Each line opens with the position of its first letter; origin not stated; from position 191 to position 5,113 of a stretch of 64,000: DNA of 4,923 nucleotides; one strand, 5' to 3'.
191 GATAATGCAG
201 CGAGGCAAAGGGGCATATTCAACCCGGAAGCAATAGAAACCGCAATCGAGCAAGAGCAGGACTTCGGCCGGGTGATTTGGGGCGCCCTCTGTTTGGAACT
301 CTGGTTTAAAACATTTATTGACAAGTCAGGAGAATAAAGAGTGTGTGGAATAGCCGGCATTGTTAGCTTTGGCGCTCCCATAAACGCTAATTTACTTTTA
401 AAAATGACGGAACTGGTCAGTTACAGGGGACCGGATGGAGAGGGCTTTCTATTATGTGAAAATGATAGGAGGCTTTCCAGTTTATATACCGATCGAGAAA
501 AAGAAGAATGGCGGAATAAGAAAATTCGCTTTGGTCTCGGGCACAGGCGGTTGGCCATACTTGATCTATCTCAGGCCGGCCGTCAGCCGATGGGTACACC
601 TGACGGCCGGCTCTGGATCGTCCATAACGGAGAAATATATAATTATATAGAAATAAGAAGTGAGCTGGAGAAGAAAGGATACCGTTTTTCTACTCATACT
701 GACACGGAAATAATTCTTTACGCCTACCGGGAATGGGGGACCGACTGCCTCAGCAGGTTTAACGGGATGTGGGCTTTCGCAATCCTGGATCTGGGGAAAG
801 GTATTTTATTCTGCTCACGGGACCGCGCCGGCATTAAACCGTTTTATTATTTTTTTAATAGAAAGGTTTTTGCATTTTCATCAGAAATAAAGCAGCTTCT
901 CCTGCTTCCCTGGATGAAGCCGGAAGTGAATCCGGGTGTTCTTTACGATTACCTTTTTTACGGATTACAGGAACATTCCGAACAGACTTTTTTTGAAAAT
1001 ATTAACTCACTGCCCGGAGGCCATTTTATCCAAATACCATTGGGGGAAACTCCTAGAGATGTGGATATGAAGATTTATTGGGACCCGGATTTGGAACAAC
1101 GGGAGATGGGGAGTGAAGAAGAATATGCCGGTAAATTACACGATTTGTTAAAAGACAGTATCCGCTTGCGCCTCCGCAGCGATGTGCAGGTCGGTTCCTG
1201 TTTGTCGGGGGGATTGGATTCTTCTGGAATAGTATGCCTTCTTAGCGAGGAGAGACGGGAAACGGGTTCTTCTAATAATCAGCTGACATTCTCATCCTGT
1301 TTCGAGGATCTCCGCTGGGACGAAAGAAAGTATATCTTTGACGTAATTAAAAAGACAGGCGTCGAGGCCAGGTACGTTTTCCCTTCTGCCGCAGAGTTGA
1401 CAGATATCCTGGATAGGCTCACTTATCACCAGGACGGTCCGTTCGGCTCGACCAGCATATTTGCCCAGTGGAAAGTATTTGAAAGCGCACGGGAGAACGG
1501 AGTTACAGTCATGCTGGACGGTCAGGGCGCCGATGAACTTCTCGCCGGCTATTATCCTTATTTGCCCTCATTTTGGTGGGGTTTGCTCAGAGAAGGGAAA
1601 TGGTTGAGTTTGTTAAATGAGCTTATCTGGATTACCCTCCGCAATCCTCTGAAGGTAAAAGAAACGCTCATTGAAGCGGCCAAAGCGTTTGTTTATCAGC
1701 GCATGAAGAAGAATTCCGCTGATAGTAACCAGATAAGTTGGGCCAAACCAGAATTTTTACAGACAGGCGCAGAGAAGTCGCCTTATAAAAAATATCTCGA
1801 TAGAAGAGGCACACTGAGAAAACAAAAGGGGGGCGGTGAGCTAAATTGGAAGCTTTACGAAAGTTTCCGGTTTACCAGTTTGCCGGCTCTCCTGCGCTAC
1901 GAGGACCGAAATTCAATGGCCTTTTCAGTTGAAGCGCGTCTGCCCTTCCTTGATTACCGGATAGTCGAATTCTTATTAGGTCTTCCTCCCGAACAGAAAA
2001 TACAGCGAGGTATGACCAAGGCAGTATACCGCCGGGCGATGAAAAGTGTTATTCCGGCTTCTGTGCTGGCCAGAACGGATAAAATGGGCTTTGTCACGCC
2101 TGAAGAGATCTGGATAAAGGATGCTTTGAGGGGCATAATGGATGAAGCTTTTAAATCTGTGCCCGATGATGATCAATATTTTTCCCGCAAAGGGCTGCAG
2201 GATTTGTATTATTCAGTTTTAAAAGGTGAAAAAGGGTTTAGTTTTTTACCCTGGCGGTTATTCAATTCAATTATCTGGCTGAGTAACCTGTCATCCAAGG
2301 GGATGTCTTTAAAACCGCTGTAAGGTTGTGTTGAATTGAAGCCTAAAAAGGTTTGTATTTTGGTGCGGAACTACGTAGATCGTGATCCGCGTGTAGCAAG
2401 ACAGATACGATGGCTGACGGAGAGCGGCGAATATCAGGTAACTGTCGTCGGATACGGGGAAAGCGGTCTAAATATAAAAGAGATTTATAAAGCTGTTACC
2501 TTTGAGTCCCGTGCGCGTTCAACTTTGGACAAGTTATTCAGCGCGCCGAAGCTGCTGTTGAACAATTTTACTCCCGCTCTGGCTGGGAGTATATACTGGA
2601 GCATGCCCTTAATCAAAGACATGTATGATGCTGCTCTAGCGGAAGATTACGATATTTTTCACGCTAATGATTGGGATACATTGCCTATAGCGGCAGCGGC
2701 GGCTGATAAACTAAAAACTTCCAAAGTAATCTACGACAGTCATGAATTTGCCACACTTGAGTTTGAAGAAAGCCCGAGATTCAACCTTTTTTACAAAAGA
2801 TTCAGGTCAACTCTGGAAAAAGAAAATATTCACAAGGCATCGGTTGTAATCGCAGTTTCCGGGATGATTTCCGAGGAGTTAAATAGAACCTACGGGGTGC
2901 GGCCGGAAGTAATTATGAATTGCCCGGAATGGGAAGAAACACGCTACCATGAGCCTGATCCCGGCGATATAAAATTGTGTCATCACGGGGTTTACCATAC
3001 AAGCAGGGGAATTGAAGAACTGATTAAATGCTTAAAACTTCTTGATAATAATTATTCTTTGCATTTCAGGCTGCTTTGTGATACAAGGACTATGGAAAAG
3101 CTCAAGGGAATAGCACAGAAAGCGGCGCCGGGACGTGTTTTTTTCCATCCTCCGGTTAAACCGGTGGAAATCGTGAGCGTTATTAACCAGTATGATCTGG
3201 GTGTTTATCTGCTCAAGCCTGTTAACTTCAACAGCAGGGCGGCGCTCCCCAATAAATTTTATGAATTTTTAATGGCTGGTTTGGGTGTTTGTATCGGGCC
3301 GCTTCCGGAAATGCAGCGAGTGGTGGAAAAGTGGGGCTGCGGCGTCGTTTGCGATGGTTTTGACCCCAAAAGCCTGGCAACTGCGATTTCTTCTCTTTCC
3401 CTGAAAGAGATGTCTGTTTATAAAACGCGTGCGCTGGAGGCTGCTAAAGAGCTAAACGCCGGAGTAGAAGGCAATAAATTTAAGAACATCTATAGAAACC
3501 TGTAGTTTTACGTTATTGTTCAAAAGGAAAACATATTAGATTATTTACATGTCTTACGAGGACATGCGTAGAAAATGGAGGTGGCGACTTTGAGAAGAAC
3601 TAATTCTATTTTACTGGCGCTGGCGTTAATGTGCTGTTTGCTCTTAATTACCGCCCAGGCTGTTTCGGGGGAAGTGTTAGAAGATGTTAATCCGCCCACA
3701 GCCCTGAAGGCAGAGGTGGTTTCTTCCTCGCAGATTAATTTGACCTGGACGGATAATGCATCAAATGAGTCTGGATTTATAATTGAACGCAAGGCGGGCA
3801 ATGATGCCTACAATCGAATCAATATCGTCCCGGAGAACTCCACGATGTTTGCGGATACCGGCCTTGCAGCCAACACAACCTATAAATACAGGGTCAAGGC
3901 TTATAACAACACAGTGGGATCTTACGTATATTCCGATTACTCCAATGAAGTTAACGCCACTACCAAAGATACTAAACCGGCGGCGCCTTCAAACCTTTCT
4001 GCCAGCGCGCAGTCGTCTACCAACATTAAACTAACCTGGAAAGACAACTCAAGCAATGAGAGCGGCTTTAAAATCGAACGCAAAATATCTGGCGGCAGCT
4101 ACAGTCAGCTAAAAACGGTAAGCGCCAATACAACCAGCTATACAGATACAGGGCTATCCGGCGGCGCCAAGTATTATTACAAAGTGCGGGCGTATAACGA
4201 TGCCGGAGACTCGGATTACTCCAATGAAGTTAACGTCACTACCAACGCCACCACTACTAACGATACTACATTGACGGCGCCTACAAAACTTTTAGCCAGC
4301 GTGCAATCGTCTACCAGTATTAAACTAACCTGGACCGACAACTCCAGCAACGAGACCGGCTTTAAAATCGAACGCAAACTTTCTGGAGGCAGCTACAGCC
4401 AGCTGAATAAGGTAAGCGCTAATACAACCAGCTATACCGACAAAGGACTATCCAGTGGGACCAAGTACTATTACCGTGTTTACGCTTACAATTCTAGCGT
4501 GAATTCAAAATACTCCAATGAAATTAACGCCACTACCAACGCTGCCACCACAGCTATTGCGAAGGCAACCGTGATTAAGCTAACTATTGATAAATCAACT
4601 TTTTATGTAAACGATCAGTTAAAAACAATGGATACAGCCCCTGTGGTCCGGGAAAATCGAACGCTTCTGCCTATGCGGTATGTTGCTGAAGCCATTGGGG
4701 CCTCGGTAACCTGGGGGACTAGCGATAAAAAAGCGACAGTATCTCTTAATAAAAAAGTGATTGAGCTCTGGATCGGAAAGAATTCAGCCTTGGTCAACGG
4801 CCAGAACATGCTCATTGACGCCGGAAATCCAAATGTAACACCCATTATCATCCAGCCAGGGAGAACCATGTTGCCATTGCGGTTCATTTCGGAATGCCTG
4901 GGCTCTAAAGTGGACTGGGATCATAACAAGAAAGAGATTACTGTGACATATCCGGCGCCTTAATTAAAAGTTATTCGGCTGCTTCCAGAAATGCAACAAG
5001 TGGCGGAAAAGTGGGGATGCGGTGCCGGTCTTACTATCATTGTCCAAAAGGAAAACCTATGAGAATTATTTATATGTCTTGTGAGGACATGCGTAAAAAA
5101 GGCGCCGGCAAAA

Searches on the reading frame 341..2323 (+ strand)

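Call 71: search_protein_families(library=pfam, proteins=[window:341-2323:+], max_evalue=0.00001)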
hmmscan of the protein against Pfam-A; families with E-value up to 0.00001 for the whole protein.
window:341-2323:+ (660 aa): 3 families
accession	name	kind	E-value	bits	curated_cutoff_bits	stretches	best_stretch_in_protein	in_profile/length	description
PF00733.27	Asn_synthase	-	5.2e-72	243.9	21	1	266-646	2-352/354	Asparagine synthase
PF13537.11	GATase_7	-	9.8e-45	152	25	1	68-187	1-122/123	Glutamine amidotransferase domain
PF13522.11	GATase_6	-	9.3e-41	139.3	27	1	57-182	7-130/130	Glutamine amidotransferase domain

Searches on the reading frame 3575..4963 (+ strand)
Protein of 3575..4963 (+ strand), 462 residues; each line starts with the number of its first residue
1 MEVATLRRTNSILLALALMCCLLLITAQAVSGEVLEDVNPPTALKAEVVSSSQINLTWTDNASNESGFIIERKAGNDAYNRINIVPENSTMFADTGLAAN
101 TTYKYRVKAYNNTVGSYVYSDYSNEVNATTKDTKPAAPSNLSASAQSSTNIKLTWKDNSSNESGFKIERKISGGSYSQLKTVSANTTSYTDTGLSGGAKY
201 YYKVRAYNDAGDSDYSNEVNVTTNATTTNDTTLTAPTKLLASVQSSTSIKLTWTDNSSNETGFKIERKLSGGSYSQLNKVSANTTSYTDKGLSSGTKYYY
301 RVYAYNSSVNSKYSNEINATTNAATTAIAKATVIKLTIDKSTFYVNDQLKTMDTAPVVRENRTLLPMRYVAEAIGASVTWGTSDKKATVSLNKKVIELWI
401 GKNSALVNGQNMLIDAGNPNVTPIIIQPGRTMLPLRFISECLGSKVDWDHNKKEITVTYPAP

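Call 71: search_protein_families(library=pfam, proteins=[window:3575-4963:+], max_evalue=0.00001)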
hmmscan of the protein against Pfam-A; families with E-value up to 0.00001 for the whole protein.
window:3575-4963:+ (462 aa): 4 families
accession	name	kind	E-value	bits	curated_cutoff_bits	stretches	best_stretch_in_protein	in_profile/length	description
PF07833.16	Cu_amine_oxidN1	-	2.8e-42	143.5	24.2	2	351-456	8-107/108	Copper amine oxidase N-terminal domain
PF00041.27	fn3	-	4.7e-33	113.7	25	3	137-221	2-83/84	Fibronectin type III domain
PF25059.1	FN3_DSCAM-DSCAML_C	-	1.5e-09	38.5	39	0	150-224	7-82/89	DSCAM/DSCAML C-terminal Fn3-like domain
PF16656.11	Pur_ac_phosph_N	-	3.3e-06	28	30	0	241-321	6-93/93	Purple acid Phosphatase, N-terminal domain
